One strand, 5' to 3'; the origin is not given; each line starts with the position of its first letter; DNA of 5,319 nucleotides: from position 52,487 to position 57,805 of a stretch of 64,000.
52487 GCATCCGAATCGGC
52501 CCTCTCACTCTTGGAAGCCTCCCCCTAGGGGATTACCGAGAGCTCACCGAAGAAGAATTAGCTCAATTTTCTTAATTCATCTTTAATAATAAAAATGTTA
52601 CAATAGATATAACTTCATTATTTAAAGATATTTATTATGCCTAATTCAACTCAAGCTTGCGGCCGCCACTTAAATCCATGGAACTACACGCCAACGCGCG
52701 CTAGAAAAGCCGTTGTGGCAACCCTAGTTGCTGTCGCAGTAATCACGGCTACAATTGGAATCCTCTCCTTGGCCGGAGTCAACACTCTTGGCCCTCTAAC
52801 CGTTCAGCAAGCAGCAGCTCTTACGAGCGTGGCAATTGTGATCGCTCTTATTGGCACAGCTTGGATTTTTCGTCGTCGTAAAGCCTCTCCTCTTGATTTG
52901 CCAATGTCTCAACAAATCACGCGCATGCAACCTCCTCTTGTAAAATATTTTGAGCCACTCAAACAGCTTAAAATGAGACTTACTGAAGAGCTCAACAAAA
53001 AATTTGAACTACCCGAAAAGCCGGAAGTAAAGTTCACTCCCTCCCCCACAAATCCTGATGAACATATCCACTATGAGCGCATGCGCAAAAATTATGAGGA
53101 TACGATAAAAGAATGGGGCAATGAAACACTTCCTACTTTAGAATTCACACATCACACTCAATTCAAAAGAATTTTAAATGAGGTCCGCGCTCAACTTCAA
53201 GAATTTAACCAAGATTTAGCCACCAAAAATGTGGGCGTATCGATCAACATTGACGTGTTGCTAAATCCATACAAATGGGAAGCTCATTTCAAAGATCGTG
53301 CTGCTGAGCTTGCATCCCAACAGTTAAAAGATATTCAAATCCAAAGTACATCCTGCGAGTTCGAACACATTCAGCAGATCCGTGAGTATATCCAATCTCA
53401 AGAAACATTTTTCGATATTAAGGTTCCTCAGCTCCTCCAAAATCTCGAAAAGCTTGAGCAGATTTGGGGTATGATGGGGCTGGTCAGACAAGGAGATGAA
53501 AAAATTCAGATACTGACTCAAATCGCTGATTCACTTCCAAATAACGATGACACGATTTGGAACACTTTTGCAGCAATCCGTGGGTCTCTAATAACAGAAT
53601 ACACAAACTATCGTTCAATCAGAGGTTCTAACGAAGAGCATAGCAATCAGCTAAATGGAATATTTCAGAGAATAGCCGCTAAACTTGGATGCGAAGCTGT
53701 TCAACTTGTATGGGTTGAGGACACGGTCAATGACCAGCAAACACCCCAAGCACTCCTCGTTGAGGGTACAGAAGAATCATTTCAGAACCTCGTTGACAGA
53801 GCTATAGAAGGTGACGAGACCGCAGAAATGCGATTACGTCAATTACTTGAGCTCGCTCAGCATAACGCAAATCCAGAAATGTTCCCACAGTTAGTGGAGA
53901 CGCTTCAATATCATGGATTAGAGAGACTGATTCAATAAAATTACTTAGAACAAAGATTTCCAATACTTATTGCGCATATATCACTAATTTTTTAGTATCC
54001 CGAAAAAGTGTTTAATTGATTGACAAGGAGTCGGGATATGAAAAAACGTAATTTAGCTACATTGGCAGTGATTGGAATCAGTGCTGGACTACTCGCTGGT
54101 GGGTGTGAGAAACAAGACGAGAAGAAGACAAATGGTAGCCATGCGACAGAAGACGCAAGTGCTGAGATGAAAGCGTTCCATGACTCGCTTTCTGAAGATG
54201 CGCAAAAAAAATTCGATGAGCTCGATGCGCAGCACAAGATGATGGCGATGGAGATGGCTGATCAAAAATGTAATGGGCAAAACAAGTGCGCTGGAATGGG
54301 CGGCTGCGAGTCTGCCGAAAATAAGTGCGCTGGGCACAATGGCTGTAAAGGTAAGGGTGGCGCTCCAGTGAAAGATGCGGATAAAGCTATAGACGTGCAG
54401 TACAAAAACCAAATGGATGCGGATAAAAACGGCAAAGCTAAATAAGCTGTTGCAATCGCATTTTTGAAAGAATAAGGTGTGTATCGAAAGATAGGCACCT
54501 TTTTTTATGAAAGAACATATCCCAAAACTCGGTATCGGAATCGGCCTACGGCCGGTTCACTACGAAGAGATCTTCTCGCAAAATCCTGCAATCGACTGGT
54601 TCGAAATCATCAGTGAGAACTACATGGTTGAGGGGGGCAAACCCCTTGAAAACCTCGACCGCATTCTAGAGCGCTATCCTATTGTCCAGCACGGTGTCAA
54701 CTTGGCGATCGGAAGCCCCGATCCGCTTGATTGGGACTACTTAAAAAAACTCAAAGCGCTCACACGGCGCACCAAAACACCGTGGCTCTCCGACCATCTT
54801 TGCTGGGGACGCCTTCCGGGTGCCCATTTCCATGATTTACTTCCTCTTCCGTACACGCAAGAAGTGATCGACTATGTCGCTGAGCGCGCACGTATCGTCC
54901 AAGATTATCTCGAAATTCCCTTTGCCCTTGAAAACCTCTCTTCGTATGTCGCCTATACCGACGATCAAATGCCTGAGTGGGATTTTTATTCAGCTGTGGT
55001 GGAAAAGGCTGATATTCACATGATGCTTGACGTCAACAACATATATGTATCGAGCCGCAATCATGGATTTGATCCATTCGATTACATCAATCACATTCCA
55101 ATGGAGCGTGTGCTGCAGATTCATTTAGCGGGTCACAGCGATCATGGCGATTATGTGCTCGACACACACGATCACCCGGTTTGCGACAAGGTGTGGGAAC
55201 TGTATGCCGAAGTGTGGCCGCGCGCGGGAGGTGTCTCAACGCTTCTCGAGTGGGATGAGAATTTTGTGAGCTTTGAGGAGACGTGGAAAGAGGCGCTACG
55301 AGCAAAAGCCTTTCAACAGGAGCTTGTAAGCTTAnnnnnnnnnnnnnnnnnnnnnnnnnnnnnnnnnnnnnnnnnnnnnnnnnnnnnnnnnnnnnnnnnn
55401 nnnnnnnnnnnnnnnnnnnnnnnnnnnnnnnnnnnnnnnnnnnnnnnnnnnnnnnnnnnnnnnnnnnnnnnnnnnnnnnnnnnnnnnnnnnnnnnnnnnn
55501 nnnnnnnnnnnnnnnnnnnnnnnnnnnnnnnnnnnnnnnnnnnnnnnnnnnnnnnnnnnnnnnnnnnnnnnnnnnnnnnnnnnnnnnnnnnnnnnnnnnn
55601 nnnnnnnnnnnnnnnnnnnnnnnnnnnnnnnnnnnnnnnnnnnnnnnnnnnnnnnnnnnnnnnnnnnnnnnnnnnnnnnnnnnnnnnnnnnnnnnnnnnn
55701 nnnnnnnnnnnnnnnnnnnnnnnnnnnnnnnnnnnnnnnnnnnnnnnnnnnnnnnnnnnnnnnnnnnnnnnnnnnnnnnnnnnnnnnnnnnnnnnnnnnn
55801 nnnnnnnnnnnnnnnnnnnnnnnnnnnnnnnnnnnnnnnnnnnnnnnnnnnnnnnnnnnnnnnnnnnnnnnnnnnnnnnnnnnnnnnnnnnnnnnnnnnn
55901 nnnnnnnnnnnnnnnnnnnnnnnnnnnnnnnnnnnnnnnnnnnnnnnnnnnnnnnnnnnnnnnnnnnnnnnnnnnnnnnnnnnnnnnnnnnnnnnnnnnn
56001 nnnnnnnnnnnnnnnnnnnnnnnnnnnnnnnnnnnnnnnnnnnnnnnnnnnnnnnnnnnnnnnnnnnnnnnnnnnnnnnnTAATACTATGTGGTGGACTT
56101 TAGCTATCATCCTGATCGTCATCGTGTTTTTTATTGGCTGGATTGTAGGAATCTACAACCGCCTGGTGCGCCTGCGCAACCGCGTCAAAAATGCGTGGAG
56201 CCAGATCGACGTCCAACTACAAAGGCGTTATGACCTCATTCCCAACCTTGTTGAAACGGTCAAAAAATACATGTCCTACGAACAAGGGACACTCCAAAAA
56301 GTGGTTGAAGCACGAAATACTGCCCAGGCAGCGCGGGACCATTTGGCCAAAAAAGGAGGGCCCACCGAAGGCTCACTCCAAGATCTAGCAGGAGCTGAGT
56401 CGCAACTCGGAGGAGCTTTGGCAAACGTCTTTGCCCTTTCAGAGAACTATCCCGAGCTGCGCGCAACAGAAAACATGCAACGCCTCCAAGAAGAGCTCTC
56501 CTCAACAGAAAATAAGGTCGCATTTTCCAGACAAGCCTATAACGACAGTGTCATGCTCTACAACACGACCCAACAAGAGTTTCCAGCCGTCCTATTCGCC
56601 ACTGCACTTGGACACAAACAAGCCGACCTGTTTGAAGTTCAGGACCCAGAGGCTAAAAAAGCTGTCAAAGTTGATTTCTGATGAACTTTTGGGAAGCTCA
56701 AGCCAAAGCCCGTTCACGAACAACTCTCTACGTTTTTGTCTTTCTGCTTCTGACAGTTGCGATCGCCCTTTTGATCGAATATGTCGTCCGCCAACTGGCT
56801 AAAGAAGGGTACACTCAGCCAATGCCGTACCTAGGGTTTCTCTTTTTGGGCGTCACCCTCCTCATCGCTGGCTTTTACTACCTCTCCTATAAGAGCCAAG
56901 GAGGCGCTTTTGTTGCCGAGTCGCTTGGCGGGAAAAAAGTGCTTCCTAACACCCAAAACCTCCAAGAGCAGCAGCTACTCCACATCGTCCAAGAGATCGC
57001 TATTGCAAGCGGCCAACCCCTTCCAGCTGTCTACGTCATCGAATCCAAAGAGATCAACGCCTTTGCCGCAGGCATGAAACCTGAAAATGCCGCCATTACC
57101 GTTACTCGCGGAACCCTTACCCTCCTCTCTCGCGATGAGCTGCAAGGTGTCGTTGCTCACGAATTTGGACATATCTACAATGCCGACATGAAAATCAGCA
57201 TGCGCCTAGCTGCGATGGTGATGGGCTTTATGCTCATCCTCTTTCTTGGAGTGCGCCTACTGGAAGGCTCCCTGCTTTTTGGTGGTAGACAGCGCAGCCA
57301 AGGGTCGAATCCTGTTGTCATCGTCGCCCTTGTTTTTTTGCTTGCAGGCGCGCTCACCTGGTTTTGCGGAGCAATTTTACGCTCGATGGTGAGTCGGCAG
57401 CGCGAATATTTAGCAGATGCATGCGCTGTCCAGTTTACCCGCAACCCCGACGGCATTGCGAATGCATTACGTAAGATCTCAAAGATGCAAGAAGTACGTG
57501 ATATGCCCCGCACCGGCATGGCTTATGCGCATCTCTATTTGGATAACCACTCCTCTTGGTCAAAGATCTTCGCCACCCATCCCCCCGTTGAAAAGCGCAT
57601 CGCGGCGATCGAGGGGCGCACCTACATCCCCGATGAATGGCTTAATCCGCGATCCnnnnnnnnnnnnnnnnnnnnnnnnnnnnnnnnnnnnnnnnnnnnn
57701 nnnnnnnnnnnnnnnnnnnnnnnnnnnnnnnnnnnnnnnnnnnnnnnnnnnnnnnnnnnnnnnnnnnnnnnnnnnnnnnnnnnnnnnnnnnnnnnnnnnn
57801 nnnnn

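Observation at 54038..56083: Bufferin/oxazolin-like MNIO (DUF692) + DUF2063 RiPP cluster with a long, lipobox-bearing five-Cys precursor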

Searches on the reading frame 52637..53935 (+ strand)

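Call 5: search_protein_families(library=pfam, proteins=[window:52637-53935:+], max_evalue=0.1)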
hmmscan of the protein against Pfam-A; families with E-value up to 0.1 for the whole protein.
window:52637-53935:+ (433 aa): 2 families
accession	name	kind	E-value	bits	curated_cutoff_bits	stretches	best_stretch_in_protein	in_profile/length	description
PF09630.15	DUF2024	-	0.045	14.1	27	0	197-254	12-69/81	Domain of unknown function (DUF2024)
PF18249.6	Ca_bind_SSO6904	-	0.053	14.3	25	0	312-356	39-83/90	Calcium binding protein SSO6904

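Call 6: search_protein_families(library=ncbifam, proteins=[window:52637-53935:+], max_evalue=0.1)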
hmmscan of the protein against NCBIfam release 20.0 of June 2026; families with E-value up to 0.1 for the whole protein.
window:52637-53935:+ (433 aa): 0 families

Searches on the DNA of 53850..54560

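Call 75: search_rna_families(source=window, start=53850, end=54560, threshold=evalue, max_evalue=1)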
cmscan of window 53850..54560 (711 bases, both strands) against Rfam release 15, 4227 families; matches with E-value up to 1: 0.
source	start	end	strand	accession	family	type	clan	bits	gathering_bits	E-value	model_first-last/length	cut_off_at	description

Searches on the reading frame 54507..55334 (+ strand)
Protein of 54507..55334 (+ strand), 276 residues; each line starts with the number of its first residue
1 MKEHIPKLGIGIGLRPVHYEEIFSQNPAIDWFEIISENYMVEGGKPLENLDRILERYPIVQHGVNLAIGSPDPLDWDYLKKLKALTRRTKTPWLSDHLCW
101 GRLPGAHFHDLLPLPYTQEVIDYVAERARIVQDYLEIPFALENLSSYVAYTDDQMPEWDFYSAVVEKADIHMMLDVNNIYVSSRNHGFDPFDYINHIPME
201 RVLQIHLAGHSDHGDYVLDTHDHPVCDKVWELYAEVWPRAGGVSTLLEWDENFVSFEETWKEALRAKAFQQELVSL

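Call 5: search_protein_families(library=pfam, proteins=[window:54507-55334:+], max_evalue=0.1)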
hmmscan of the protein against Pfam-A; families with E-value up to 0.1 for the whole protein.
window:54507-55334:+ (276 aa): 1 family
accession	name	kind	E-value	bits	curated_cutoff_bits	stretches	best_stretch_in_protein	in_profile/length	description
PF05114.20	MbnB_TglH_ChrH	-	2e-106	355.5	25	1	9-270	1-262/263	RiPP precursor modification enzyme MbnB/TglH/ChrH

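Call 6: search_protein_families(library=ncbifam, proteins=[window:54507-55334:+], max_evalue=0.1)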
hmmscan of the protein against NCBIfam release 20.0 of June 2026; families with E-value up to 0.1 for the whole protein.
window:54507-55334:+ (276 aa): 5 families
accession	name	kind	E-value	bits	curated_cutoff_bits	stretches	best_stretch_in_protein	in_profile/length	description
NF050167.1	MNIO_BufB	equivalog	3.7e-100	334.6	310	1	10-266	1-261/262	MNIO family bufferin maturase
NF003818.2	PRK05409.1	equivalog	1.1e-75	254.7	360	1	10-267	2-261/264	HvfB family MNIO-type RiPP peptide maturase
NF050151.1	RiPP_MNIO_ApyH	equivalog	2e-27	96.1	400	1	11-244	14-253/283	multinuclear non-heme iron-dependent oxidative enzyme ApyH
NF050165.1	MNIO_ChrH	equivalog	1.3e-17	63.9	600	1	77-237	79-244/363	MNIO family chryseobactin maturase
TIGR04159.2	methbact_MbnB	equivalog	1.1e-09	38.3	325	1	77-232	68-220/261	methanobactin biosynthesis protein MbnB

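Call 39: search_solved_structures(query=window:54507-55334:+, max_evalue=0.001, show_alignments=2)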
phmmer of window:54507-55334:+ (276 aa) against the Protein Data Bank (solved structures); distinct sequences matched with E-value up to 0.001: 4.
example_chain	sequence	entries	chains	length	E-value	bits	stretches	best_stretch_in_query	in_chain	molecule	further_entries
3bww_A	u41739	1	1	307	4.8e-49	170.3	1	9-213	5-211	Protein of unknown function DUF692/COG3220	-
8hci_D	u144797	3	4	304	1.6e-23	86.6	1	8-250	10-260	DUF692 family protein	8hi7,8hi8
7dz9_B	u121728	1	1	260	3.3e-05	26.4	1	28-254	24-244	cpMbnB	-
7dz9_A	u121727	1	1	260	3.3e-05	26.4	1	28-254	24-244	MbnB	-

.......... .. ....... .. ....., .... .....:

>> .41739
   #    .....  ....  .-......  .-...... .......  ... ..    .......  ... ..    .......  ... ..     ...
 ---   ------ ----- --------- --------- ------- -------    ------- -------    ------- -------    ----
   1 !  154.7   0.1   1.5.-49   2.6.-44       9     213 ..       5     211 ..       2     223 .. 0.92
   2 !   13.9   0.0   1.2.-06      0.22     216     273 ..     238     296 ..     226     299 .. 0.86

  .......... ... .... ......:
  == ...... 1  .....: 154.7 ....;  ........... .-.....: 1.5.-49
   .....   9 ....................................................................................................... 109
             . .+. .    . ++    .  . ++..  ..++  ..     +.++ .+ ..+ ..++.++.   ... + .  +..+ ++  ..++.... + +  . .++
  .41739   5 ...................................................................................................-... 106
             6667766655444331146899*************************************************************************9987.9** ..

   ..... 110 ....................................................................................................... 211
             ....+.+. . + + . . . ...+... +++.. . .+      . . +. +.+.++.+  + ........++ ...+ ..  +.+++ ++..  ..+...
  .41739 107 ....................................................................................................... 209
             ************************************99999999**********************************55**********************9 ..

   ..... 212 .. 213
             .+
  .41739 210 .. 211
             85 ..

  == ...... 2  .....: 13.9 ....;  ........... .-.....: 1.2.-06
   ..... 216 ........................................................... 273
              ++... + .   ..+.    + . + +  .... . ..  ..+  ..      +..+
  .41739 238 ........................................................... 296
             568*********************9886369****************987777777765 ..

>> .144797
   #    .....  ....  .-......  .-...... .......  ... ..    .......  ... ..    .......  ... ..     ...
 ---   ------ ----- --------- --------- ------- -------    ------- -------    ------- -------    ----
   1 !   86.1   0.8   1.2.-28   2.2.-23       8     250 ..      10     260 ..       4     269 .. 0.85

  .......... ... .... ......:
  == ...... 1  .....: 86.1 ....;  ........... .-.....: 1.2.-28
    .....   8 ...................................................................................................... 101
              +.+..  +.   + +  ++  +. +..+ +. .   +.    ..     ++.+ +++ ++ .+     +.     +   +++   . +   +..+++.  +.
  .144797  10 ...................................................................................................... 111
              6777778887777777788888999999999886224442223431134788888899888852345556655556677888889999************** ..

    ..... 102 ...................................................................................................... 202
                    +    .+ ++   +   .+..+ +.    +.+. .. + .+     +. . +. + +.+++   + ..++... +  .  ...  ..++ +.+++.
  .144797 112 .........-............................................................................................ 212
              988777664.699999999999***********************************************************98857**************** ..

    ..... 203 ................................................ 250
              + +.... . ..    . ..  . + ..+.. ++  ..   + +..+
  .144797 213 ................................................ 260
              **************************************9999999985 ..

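Call 63: list_cluster_members(proteins=[P0001, window:54507-55334:+, window:55334-56080:+, window:52637-53935:+, P0010, P0027, P0206, P0256, P0215, P0253])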
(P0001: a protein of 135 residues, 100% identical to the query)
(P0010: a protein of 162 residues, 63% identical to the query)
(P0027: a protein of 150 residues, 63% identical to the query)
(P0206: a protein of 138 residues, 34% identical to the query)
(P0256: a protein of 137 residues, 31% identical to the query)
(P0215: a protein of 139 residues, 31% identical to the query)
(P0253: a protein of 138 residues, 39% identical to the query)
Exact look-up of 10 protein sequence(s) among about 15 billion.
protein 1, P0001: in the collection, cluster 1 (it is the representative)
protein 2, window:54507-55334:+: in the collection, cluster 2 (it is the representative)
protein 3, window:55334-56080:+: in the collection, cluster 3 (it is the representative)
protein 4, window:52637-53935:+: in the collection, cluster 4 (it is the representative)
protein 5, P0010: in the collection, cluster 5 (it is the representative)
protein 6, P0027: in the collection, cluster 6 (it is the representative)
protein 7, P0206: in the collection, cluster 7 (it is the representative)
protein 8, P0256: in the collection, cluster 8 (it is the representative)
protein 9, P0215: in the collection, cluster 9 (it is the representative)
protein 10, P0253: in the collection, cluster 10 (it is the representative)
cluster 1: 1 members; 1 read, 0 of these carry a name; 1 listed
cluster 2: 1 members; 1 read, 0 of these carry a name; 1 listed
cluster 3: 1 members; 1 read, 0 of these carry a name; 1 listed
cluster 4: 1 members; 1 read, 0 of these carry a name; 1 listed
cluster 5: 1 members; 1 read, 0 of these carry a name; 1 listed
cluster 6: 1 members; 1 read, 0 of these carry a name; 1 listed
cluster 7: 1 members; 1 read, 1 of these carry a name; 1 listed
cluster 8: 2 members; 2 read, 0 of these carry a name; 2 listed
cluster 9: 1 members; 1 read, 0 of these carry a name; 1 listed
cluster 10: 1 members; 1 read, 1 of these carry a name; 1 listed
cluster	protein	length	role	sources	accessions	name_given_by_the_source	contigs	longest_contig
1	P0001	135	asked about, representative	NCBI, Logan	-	-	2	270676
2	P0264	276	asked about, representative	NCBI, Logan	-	-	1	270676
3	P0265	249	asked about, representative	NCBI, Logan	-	-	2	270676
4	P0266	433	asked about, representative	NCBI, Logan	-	-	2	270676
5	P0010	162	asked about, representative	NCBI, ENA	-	-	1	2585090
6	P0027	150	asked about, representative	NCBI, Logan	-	-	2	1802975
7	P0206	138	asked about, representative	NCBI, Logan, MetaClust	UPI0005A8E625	status=active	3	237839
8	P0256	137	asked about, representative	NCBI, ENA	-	-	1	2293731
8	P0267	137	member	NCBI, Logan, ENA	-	-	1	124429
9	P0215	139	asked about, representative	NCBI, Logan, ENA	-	-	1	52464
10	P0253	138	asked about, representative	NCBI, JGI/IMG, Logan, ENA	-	hypothetical protein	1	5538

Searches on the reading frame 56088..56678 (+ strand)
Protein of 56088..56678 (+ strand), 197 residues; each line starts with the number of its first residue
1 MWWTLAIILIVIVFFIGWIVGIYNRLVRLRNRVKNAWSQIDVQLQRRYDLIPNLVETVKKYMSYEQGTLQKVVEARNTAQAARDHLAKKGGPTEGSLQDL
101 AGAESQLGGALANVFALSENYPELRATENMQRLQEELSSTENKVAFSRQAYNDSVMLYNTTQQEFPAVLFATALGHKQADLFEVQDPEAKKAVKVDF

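Call 5: search_protein_families(library=pfam, proteins=[window:56088-56678:+], max_evalue=0.1)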
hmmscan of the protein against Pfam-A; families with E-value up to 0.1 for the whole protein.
window:56088-56678:+ (197 aa): 3 families
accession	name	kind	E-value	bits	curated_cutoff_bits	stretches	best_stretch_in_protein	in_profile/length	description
PF04011.17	LemA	-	6.6e-55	185.5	26.2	1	36-197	1-149/149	LemA family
PF14316.11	DUF4381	-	0.025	15.3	27.2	1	2-64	21-82/145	Domain of unknown function (DUF4381)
PF06533.17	DUF1110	-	0.072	13.5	24.1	1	44-159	10-127/189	Protein of unknown function (DUF1110)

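Call 6: search_protein_families(library=ncbifam, proteins=[window:56088-56678:+], max_evalue=0.1)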
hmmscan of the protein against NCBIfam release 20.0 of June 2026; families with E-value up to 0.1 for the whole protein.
window:56088-56678:+ (197 aa): 1 family
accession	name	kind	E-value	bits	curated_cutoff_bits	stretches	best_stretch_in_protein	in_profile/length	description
NF040966.1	MamQ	equivalog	4.2e-26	91.8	250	1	10-187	3-192/221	magnetosome protein MamQ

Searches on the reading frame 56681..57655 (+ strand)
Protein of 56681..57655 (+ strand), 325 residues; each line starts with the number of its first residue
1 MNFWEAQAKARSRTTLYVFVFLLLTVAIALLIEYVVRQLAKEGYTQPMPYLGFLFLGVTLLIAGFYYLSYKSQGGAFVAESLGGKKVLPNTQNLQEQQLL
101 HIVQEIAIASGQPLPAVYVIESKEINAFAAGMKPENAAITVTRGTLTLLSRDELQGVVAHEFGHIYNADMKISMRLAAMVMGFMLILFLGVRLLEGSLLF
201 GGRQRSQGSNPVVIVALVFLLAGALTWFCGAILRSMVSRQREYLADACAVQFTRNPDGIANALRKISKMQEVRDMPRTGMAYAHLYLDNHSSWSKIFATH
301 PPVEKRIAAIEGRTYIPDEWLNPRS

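Call 5: search_protein_families(library=pfam, proteins=[window:56681-57655:+], max_evalue=0.1)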
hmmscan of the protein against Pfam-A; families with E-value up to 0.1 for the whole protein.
window:56681-57655:+ (325 aa): 5 families
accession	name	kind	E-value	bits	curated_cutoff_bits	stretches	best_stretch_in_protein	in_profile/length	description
PF01435.24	Peptidase_M48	-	2.1e-33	116.1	20.3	1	94-313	2-185/186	Peptidase family M48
PF19744.4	DUF6232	-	0.0077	17.1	27.4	1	175-243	38-84/117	Family of unknown function (DUF6232)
PF10263.15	SprT-like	-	0.018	15.3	25.6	1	110-167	14-74/108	SprT-like family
PF13403.11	Hint_2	-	0.022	15.6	28.4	1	236-291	76-131/147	Hint domain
PF10149.14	TM231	-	0.066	12.9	23.2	0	8-40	17-49/301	Transmembrane protein 231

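Call 6: search_protein_families(library=ncbifam, proteins=[window:56681-57655:+], max_evalue=0.1)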
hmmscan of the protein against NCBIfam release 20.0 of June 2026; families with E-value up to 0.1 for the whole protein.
window:56681-57655:+ (325 aa): 12 families
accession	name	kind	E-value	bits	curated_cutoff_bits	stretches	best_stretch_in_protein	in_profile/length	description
NF003425.0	PRK04897.1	equivalog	9.7e-60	202.3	355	1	3-310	2-295/298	zinc metalloprotease HtpX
NF002775.0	PRK02870.1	equivalog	4.8e-45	154.3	285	1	2-314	12-337/338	zinc metalloprotease HtpX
NF002839.0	PRK03072.1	equivalog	9.5e-42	143.1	412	1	92-311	67-282/291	zinc metalloprotease HtpX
NF002826.0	PRK03001.1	equivalog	1.7e-39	135.7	369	1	93-310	64-275/285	zinc metalloprotease HtpX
NF002363.0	PRK01345.1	equivalog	2.3e-38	132.1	422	1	94-311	64-276/318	zinc metalloprotease HtpX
NF002669.0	PRK02391.1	equivalog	9.4e-38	130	341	1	56-311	41-289/298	zinc metalloprotease HtpX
NF003965.0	PRK05457.1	equivalog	5.7e-37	127.6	245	1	18-311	4-282/285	protease HtpX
NF002322.0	PRK01265.1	equivalog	1.7e-18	67.2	275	1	22-273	13-254/325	zinc metalloprotease HtpX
NF052399.1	M48_lipo_LoiP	exception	2.4e-07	30.4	365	1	117-179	89-147/247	metalloprotease LoiP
NF008201.0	PRK10958.1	equivalog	0.0053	16.3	165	1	22-93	125-193/212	leucine efflux protein LeuE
NF010126.0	PRK13603.1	equivalog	0.02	15.3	234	1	180-250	32-105/126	fumarate reductase subunit C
NF007975.0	PRK10699.1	equivalog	0.094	12.1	261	0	15-92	71-147/254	phosphatidylglycerophosphatase B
